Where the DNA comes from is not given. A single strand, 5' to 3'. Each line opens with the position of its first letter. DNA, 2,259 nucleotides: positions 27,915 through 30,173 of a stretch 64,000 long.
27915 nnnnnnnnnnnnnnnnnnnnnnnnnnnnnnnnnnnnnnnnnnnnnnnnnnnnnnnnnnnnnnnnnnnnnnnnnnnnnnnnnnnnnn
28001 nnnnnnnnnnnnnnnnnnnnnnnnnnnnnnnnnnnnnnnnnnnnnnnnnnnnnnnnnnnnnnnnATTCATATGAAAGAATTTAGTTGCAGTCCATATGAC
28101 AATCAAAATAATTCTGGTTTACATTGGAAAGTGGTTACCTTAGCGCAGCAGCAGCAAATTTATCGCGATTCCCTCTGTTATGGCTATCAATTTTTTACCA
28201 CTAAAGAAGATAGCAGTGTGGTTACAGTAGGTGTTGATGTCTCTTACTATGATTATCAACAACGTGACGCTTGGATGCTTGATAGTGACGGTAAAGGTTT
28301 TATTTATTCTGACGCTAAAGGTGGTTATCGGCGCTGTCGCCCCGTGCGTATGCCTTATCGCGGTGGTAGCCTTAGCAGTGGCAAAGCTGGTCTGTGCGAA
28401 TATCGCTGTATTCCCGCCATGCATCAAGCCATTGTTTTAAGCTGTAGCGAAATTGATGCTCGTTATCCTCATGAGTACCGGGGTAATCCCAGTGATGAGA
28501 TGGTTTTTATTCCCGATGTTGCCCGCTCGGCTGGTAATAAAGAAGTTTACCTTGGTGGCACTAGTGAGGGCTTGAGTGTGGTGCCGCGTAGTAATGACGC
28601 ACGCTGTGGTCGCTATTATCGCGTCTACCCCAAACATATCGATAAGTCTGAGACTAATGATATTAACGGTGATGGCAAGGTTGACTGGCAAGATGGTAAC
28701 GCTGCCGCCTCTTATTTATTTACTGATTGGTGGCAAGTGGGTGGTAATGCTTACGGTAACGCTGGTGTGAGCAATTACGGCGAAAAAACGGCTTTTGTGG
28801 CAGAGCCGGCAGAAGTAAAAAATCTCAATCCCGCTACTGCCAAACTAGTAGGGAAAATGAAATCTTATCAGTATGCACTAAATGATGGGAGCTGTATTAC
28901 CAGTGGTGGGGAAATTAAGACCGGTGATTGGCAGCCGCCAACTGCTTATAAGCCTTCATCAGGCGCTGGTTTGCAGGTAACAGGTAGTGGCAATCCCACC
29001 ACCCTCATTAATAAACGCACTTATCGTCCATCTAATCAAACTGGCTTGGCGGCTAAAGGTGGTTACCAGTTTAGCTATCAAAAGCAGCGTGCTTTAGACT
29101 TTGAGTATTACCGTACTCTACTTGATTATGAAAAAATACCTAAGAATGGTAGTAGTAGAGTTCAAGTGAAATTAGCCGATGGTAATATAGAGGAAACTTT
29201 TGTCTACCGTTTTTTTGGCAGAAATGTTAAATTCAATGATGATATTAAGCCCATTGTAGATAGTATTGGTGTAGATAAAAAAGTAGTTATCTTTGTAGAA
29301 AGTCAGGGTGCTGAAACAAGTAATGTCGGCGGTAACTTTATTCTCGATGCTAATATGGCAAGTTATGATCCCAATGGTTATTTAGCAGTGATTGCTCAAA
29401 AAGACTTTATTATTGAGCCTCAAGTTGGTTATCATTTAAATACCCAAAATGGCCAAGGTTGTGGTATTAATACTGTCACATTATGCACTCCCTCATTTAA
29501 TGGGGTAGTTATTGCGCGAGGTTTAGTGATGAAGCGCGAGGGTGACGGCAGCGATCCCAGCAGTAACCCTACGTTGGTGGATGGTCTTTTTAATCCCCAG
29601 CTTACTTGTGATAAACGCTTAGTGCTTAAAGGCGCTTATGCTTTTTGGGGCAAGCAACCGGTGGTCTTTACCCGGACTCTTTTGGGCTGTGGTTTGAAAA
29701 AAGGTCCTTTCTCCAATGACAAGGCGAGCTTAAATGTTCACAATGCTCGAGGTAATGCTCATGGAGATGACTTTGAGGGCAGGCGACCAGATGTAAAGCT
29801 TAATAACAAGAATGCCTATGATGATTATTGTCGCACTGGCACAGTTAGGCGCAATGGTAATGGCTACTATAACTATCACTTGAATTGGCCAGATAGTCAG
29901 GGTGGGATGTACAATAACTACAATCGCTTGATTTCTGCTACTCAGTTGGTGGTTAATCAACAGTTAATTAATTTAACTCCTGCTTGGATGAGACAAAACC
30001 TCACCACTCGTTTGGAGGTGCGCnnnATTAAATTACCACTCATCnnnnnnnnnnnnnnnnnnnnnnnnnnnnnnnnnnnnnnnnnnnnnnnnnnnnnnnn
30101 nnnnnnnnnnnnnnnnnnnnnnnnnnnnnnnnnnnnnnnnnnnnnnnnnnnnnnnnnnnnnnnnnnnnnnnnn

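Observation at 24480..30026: Composition of the giant protein: Cys-dense N-terminal two-thirds, Cys-poor Gly/Asn/Tyr-rich C-terminal third, single dockerin-like Ca2+ loop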

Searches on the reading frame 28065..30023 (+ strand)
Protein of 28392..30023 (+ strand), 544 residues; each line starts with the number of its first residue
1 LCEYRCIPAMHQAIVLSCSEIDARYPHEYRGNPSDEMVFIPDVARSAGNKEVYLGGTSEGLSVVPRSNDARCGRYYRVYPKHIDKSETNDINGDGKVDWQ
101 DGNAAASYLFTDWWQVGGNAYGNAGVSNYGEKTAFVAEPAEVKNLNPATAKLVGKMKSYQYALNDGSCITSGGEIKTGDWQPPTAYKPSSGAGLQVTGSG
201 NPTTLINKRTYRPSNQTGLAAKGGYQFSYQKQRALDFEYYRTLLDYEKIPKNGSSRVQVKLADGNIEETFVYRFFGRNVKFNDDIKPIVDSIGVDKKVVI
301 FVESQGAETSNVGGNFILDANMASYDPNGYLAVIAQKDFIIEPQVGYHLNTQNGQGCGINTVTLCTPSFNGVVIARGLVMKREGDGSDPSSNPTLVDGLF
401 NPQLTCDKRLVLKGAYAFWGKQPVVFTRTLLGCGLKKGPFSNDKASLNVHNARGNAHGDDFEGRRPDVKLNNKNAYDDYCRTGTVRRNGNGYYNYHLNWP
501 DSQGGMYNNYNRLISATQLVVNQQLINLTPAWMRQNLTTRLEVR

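Call 41: predict_structure(alignment_id=A2)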
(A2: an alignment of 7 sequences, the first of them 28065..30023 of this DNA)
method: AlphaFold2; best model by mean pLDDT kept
length: 653 residues; sequences in the alignment: 7
mean_pLDDT: 30.9   pTM: 0.23
mean pLDDT of the five models: 30.9, 30.5, 29.3, 29.2, 29.1
residues with pLDDT >= 90: 0; 70-90: 0; 50-70: 38; < 50: 615
segments of 3 or more residues with pLDDT < 50: 1-357, 369-374, 402-407, 411-653
pLDDT, mean of each block of 10 residues (from residue 1): 37 36 40 31 25 24 30 31 33 38 36 38 24 26 33 30 35 31 33 37 35 29 24 22 23 28 23 21 29 30 22 22 24 23 35 46 57 52 54 58 49 42 38 34 31 23 25 22 22 27 24 23 24 24 24 25 27 28 28 28 28 25 27 33 28 22
secondary structure, 60 per line:
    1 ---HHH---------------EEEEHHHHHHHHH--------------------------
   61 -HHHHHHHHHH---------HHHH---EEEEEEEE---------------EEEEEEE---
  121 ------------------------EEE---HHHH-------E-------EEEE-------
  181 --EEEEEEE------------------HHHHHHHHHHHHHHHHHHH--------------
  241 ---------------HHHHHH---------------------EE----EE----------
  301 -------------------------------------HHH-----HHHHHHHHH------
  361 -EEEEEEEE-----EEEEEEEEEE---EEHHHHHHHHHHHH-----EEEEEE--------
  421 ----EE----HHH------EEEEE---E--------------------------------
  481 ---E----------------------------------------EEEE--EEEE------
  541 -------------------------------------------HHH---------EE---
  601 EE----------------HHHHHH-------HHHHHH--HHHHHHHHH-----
elements in order: E22-25 H26-34 H62-71 H81-84 E88-95 E111-117 E145-147 H151-154 E170-173 E183-189 H208-226 H256-261 H346-354 E362-369 E375-384 H390-401 E407-412 E440-444 E525-528 E531-534 H619-624 H632-637 H640-648
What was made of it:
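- On PilY1/PilC (PF05567): AlphaFold2 model of aa 1196-1848 has mean pLDDT 30.9 (call 41).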

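Call 55: search_protein_representatives(alignment_id=A2)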
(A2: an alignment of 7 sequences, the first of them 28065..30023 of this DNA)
Query: 7 sequences, 651 profile positions. Proteins with E-value up to 0.001 (for the whole library): 14; up to 1e-10: 4; up to 1e-30: 2. The best 14 are listed.
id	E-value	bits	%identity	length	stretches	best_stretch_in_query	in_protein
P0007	0.0e+00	1102.2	-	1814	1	4-651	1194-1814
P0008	9.7e-39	149.6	-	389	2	214-552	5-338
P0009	1.3e-16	76.5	-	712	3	276-546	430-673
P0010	2.0e-15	72.6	-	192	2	434-545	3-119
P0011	2.1e-10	56.0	-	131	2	499-564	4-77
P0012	4.5e-09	51.6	-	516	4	412-542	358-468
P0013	2.0e-08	49.4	-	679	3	433-553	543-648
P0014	1.2e-07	46.9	-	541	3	311-545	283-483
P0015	9.3e-07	44.0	-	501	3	291-547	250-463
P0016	2.0e-05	39.5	-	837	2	289-540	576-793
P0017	2.5e-05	39.3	-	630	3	316-545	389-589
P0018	3.7e-05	38.7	-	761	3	497-542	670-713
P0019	4.8e-05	38.3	-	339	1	288-540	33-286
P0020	1.2e-04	37.0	-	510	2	249-541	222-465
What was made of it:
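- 28392..30023 (+): Conserved C-terminal domain (CTD), aa 1305-1848. It is shared with 13 smaller secreted Cys-rich proteins. Motifs: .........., F.PD, RCG.YY, WWQ..GN.Y, AGL, D..YY..L, VIFVE, GYLA.I, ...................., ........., Y.NYN, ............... at the exact C-terminus. Exhaustive HMMER search (call 55).
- CTD family: 13 relatives at E 1e-38 to 1e-4, matching profile positions 214-564 of the C-terminal profile (call 55).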

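Call 56: search_protein_families(library=pfam, proteins=[P0008, P0009, P0012, P0013, P0014, P0015, P0016, P0017, P0018, P0020], max_evalue=0.01)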
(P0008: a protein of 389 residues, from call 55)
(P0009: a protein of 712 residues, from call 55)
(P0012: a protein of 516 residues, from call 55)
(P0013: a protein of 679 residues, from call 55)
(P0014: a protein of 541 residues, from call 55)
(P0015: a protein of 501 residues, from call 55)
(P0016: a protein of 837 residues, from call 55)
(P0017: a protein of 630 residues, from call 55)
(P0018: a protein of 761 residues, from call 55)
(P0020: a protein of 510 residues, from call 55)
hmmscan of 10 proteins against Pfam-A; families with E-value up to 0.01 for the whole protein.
P0008 (389 aa): 0 families

P0009 (712 aa): 1 family
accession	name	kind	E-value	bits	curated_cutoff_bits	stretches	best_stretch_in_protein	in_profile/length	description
PF23981.1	DUF7305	-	0.0029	18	27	1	539-611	58-127/185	Domain of unknown function (DUF7305)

P0012 (516 aa): 0 families

P0013 (679 aa): 0 families

P0014 (541 aa): 0 families

P0015 (501 aa): 0 families

P0016 (837 aa): 0 families

P0017 (630 aa): 0 families

P0018 (761 aa): 0 families

P0020 (510 aa): 0 families

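Call 59: search_protein_families(library=pfam, alignment_id=A4, max_evalue=10)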
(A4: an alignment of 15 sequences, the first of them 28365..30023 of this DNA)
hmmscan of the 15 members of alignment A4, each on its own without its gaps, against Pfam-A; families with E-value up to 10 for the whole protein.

A. member 1, window:28365-30023:+ (553 aa): 0 families

B. families by the number of members that match (of 15 scanned): 11 families
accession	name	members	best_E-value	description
PF23981.1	DUF7305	3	0.0029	Domain of unknown function (DUF7305)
PF00930.27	DPPIV_N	1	0.016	Dipeptidyl peptidase IV (DPP IV) N-terminal region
PF12454.13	Ecm33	1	0.022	GPI-anchored cell wall organization protein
PF13359.12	DDE_Tnp_4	1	0.12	DDE superfamily endonuclease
PF25803.1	Spectrin_SYNE1_2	1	0.14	Nesprin-1, spectrin repeats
PF12525.13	DUF3726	1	0.16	Protein of unknown function (DUF3726)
PF04519.19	Bactofilin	1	0.19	Polymer-forming cytoskeletal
PF03999.17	MAP65_ASE1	1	0.25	Microtubule associated protein (MAP65/ASE1 family)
PF15503.11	PPP1R35_C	1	0.29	Protein phosphatase 1 regulatory subunit 35 C-terminus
PF21774.3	NagJ_C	1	0.31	Hyaluronidase post-catalytic domain-like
PF05130.17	FlgN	1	1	FlgN protein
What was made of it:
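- On DUF7305 (PF23981): The giant gives no hit (calls 56, 59).
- Closest known: Pfam DUF7305. Same: Three of 15 CTD-family members give weak hits over the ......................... segment (calls 56, 59).
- They fall on the segment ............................, which looks like a beta-solenoid (calls 56, 59).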

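Call 61: find_encoding_contigs(protein=P0018, flank=8000, max_places=2)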
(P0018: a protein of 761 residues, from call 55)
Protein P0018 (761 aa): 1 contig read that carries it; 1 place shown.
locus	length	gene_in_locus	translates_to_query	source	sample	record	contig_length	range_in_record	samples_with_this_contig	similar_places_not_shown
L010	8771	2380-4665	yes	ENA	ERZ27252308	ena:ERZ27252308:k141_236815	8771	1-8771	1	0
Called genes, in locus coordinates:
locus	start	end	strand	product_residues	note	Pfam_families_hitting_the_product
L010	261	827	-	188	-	PF08207:EFP_N, PF01132:EFP, PF09285:Elong-fact-P_C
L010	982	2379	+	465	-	-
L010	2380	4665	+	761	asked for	-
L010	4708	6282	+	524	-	-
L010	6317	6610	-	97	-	-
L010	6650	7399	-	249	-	-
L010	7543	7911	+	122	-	PF13646:HEAT_2 (weak), PF03130:HEAT_PBS (faint)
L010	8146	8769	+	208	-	?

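Call 64: find_encoding_contigs(protein=P0016, flank=10000, max_places=2)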
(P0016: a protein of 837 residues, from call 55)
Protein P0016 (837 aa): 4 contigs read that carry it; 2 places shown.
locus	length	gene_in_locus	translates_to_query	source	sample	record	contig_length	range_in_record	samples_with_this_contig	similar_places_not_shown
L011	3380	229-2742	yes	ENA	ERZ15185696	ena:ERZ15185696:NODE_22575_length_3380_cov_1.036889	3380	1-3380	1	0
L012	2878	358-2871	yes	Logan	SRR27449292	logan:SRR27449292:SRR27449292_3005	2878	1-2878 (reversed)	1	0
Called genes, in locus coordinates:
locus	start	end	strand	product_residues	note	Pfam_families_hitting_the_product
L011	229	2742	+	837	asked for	-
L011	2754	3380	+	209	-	?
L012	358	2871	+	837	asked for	-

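Call 65: find_encoding_contigs(protein=P0009, flank=10000, max_places=2)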
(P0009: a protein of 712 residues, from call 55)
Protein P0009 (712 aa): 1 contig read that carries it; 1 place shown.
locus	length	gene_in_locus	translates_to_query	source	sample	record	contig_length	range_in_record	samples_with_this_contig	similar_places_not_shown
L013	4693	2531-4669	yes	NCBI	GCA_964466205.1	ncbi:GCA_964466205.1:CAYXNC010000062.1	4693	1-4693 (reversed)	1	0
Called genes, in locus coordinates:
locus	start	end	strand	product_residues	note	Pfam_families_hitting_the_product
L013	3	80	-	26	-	?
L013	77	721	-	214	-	PF13483:Lactamase_B_3, PF12706:Lactamase_B_2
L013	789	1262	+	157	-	-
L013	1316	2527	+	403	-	-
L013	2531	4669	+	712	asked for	-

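Call 66: find_encoding_contigs(protein=P0017, flank=10000, max_places=2)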
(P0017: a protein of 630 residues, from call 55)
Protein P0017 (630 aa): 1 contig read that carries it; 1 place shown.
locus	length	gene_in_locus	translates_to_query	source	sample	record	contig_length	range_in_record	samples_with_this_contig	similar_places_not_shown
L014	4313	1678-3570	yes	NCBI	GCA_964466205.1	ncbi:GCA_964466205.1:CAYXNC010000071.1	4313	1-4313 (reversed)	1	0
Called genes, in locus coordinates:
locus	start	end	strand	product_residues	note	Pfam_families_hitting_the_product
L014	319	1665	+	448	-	-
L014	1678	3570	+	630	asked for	-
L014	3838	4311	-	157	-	?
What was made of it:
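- The relatives occur as paralogues in one genome: P0009 and P0017 both come from GCA_964466205.1 (calls 65, 66).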

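Call 73: find_homologous_proteins(query=A5, max_evalue=0.001)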
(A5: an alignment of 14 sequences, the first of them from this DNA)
Query A5 (14 sequences) (550 aa, profile of the alignment): 1 proteins with E <= 0.001 among 8000 candidates.
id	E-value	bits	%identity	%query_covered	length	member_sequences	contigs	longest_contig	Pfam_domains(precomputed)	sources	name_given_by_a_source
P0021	5.7e-56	208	75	68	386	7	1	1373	-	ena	-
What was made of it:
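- Tried and rejected: A third search with the CTD family profile returned one fragment, because candidate selection was saturated (call 73).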

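Call 74: search_solved_structures(query=A5, max_evalue=10)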
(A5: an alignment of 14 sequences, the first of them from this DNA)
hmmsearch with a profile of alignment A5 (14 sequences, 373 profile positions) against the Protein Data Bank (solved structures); distinct sequences matched with E-value up to 10: 0.
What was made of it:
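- Tried and rejected: A PDB profile search with the CTD family gave nothing at E <= 10 (call 74).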

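Call 77: find_related_loci(query=A6, collection=metagenome_contigs, flank=10000)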
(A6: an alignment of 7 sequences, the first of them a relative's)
Query A6 (679 aa) in metagenome_contigs; peptide patterns used: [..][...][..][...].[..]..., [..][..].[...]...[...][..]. (x = any residue, [..] = any of these).
127 stretches matched a pattern; 3 encode a relative of the query (tblastn E <= 1e-3); 3 distinct loci.
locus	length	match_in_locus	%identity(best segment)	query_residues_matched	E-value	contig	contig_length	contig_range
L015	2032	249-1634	44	188-679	4e-111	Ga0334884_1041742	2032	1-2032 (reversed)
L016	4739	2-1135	46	287-679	6e-94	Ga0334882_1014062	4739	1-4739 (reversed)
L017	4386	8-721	50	446-679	6e-56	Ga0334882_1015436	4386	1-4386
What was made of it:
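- Tried and rejected: The metagenome scan with A6 found three short contigs that duplicate known contexts (call 77).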

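Call 87: search_protein_families(library=phrogs, proteins=[P0018, P0016], max_evalue=0.01)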
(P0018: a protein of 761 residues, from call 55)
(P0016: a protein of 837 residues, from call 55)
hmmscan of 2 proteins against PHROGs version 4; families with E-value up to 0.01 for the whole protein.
P0018 (761 aa): 0 families

P0016 (837 aa): 0 families

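Call 88: search_dna_similar(query=window:28392-30023:+, collection=phages, mode=protein, max_evalue=0.001, max_rows=10)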
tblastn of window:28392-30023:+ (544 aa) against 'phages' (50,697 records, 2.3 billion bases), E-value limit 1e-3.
No match.
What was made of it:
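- Tried and rejected: Phage origin. tblastn of the CTD against the phage collection found no match (call 88).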
